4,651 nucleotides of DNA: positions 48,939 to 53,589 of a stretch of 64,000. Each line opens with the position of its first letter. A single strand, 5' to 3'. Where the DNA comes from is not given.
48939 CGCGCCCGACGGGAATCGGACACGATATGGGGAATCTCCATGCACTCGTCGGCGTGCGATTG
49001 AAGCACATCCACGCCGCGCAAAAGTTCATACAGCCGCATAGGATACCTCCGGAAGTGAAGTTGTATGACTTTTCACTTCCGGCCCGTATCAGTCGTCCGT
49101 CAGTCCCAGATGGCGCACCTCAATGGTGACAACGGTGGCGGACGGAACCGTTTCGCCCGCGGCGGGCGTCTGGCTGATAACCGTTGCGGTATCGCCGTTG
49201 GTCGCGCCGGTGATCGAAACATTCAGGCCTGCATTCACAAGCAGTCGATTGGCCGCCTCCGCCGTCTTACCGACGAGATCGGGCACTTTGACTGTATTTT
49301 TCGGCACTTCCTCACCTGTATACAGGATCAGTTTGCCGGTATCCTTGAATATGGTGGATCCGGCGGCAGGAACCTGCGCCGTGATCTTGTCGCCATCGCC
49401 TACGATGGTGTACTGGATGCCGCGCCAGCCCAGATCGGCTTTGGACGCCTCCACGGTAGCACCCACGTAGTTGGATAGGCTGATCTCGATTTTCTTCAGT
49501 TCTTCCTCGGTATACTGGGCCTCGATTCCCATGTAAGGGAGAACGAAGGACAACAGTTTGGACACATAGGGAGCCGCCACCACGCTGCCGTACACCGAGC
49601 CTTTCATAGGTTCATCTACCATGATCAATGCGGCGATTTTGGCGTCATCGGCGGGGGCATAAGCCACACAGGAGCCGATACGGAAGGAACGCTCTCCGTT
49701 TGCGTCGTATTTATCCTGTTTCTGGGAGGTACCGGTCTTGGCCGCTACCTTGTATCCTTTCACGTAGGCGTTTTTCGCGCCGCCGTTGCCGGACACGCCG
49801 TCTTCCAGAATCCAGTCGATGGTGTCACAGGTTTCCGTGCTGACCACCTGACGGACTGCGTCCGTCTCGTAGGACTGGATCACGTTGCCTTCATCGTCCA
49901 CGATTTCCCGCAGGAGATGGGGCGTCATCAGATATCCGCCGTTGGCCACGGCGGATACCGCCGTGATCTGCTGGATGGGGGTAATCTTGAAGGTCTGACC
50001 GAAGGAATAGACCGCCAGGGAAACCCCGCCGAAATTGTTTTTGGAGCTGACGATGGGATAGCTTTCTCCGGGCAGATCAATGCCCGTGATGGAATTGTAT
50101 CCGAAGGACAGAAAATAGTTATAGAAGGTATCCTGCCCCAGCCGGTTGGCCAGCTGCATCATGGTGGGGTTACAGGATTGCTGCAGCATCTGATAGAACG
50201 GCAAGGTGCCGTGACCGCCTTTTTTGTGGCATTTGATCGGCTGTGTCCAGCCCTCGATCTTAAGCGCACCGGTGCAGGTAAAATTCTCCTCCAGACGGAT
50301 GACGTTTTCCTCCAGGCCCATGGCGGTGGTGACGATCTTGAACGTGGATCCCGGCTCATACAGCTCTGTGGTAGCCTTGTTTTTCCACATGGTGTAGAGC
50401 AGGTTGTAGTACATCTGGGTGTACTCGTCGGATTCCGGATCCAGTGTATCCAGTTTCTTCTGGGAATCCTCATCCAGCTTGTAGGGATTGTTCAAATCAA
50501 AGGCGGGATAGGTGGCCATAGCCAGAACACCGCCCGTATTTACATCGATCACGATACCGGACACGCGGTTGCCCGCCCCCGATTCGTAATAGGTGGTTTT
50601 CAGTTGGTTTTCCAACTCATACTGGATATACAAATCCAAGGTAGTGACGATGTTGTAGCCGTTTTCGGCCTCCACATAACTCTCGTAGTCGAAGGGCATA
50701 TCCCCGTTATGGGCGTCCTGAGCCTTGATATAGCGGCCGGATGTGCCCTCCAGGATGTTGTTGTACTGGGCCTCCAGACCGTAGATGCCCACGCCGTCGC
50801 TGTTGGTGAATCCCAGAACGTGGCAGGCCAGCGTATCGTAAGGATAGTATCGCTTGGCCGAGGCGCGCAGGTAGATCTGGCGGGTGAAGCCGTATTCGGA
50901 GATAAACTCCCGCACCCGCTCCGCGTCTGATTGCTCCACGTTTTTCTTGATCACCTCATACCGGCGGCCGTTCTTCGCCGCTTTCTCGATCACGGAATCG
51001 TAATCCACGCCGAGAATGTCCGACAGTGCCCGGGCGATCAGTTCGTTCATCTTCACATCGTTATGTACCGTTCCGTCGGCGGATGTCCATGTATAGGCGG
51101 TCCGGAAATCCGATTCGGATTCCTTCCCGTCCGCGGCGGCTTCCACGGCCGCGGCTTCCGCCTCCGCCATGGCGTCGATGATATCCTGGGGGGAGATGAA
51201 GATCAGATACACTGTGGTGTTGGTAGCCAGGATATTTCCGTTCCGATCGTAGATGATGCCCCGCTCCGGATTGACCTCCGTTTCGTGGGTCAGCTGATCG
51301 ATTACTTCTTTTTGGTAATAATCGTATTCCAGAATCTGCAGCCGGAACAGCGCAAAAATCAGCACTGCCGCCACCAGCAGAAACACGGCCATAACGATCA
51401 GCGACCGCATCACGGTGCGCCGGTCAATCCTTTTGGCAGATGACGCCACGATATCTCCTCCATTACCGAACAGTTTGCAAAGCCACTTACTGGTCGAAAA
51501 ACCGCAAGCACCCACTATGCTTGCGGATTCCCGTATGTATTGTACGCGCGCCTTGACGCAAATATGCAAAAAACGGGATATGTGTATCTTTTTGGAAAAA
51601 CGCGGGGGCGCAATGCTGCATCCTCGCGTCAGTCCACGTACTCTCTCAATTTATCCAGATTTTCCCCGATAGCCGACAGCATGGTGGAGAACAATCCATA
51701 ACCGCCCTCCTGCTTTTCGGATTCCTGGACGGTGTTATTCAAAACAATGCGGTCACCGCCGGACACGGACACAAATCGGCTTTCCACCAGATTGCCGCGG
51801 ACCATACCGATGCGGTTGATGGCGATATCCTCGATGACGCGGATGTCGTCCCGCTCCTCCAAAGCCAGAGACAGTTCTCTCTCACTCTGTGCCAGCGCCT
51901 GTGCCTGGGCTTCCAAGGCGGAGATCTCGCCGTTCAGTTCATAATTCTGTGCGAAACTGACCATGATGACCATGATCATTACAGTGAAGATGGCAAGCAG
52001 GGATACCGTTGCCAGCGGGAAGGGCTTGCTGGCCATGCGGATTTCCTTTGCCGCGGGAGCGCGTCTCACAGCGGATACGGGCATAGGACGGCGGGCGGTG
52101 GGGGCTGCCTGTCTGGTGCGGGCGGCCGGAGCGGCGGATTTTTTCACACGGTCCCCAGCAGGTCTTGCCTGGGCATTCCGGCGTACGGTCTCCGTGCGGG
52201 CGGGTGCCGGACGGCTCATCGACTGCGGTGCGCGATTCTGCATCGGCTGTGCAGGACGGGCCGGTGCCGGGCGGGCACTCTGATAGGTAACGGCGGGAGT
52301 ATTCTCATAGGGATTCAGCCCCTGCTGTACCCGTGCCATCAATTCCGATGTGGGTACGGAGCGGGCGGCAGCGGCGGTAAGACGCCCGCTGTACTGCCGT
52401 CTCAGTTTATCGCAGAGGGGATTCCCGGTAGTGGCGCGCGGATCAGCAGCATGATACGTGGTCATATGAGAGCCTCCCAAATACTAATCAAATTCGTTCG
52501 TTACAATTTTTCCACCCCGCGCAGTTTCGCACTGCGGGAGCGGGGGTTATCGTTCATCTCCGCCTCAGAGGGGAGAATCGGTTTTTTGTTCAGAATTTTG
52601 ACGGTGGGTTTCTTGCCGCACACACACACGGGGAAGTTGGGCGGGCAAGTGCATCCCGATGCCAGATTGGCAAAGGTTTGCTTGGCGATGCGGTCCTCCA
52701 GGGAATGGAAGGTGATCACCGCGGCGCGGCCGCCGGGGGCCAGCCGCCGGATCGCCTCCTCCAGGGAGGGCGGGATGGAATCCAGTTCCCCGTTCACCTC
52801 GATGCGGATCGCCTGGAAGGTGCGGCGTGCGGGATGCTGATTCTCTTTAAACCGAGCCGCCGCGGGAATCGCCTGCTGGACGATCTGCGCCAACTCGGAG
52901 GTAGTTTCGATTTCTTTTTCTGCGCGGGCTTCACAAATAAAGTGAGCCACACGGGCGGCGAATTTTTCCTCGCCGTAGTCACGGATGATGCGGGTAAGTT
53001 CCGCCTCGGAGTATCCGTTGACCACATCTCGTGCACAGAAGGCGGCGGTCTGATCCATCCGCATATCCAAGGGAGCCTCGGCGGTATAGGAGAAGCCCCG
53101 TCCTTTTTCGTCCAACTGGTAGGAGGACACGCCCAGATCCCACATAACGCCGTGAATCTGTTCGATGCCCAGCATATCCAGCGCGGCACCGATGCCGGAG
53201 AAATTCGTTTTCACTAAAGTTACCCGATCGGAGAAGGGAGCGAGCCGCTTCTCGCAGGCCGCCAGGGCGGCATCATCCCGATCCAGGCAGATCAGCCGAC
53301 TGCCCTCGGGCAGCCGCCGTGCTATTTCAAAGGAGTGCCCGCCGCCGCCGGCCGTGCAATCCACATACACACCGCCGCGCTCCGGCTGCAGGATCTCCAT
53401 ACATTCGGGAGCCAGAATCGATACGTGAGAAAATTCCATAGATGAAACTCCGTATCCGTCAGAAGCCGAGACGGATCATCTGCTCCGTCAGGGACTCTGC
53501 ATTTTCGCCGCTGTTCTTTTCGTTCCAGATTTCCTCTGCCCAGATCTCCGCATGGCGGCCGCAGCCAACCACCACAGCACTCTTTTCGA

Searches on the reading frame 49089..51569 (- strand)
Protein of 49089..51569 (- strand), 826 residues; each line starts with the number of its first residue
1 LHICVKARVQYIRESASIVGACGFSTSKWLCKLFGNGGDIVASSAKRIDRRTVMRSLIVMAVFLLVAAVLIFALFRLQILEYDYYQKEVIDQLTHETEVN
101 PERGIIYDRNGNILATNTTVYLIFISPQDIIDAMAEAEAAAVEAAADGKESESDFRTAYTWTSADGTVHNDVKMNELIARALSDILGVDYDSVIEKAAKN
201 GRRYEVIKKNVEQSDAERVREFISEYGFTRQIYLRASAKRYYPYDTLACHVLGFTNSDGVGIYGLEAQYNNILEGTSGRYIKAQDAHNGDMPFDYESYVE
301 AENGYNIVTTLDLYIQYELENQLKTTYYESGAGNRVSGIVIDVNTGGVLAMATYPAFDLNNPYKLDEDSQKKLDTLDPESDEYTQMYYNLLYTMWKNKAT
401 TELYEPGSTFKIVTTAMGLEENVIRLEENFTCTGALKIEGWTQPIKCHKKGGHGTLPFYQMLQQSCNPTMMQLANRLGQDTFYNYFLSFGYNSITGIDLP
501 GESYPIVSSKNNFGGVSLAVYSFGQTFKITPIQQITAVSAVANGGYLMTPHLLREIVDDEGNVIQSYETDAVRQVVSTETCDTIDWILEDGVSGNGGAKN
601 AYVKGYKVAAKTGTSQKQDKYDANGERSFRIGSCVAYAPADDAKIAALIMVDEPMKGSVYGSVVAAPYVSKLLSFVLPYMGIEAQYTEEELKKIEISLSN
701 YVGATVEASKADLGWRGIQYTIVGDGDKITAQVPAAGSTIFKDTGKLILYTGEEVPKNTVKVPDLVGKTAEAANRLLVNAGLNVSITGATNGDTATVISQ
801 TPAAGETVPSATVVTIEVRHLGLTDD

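Call 10: search_protein_families(library=ncbifam, proteins=[window:49089-51569:-], max_evalue=1e-10)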
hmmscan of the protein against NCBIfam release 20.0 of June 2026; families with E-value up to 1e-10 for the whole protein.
window:49089-51569:- (826 aa): 15 families
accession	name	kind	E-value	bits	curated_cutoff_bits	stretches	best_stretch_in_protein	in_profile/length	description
TIGR02214.1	spoVD_pbp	equivalog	1.2e-153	512.8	688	1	58-753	4-636/636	stage V sporulation protein D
TIGR03423.1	pbp2_mrdA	equivalog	3.4e-91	306.6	455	1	55-675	2-589/593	penicillin-binding protein 2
NF038271.1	strep_PBP2X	exception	6.7e-58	196.5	1050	1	176-816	117-746/750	penicillin-binding protein PBP2X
NF053573.1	PBP2_PenA_Neis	exception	1.3e-51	175.8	1105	2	396-683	298-567/572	peptidoglycan D,D-transpeptidase PBP2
NF011685.0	PRK15105.1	subfamily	3.2e-50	171.3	737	2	395-686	294-567/588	peptidoglycan glycosyltransferase FtsI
NF008061.0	PRK10795.1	equivalog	3.1e-43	148.3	962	2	193-664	119-605/634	peptidoglycan DD-transpeptidase MrdA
NF038278.1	strep_PBP2B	exception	1.2e-31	109.9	975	1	400-651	377-652/678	penicillin-binding protein PBP2B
NF051842.1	PBP4_5_Efaec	equivalog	3e-29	101.9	700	1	255-629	285-628/668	penicillin-binding protein PBP4(5)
TIGR02074.1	PBP_1a_fam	subfamily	1.4e-23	83.5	508.75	1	301-620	220-489/535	PBP1A family penicillin-binding protein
NF000237.1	MECA_PBP2A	equivalog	1.4e-13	50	750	0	252-558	253-555/668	PBP2a family beta-lactam-resistant peptidoglycan transpeptidase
NF000407.1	MECC_PBP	exception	6.1e-13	47.9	1500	1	257-652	272-632/665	PBP2a family beta-lactam-resistant peptidoglycan transpeptidase MecC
NF038276.1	strep_PBP2A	exception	3.2e-12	45.5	1100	1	454-624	439-588/716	penicillin-binding protein PBP2A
NF051885.1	tranpepglycosPbpC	equivalog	2.3e-11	43.1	900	1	397-617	352-546/632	multimodular transpeptidase-transglycosylase PbpC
NF000409.1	MECA_pure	exception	3.7e-11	42.3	1490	0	253-576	271-579/668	PBP2a family beta-lactam-resistant peptidoglycan transpeptidase MecA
NF000408.1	MECA2_pure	exception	5.3e-11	41.4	1525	0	253-579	271-582/668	PBP2a family beta-lactam-resistant peptidoglycan transpeptidase MecA2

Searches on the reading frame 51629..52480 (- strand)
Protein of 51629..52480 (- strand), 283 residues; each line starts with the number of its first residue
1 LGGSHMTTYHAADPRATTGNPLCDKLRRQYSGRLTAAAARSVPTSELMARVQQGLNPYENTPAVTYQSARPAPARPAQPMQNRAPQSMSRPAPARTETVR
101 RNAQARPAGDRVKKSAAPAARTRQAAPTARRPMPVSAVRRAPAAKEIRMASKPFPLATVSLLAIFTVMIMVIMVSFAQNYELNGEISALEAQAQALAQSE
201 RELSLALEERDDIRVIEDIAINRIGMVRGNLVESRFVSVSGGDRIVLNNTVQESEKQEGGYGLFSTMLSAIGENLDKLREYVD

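Call 10: search_protein_families(library=ncbifam, proteins=[window:51629-52480:-], max_evalue=1e-10)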
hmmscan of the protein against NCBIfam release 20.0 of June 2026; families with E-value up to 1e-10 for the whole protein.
window:51629-52480:- (283 aa): 0 families

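Call 26: search_protein_families(library=pfam, proteins=[window:51629-52480:-], max_evalue=0.0001)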
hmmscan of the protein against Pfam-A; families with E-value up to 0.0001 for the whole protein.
window:51629-52480:- (283 aa): 1 family
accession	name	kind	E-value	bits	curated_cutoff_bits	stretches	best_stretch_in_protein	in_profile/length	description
PF04977.20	DivIC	-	1.2e-05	25.4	28.9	1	161-228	1-69/80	Septum formation initiator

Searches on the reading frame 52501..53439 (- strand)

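Call 10: search_protein_families(library=ncbifam, proteins=[window:52501-53439:-], max_evalue=1e-10)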
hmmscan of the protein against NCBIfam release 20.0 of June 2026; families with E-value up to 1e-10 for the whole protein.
window:52501-53439:- (312 aa): 1 family
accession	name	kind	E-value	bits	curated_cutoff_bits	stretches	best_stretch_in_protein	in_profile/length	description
TIGR00006.1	TIGR00006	equivalog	1.3e-104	349.9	154.3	1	3-311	5-309/310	16S rRNA (cytosine(1402)-N(4))-methyltransferase RsmH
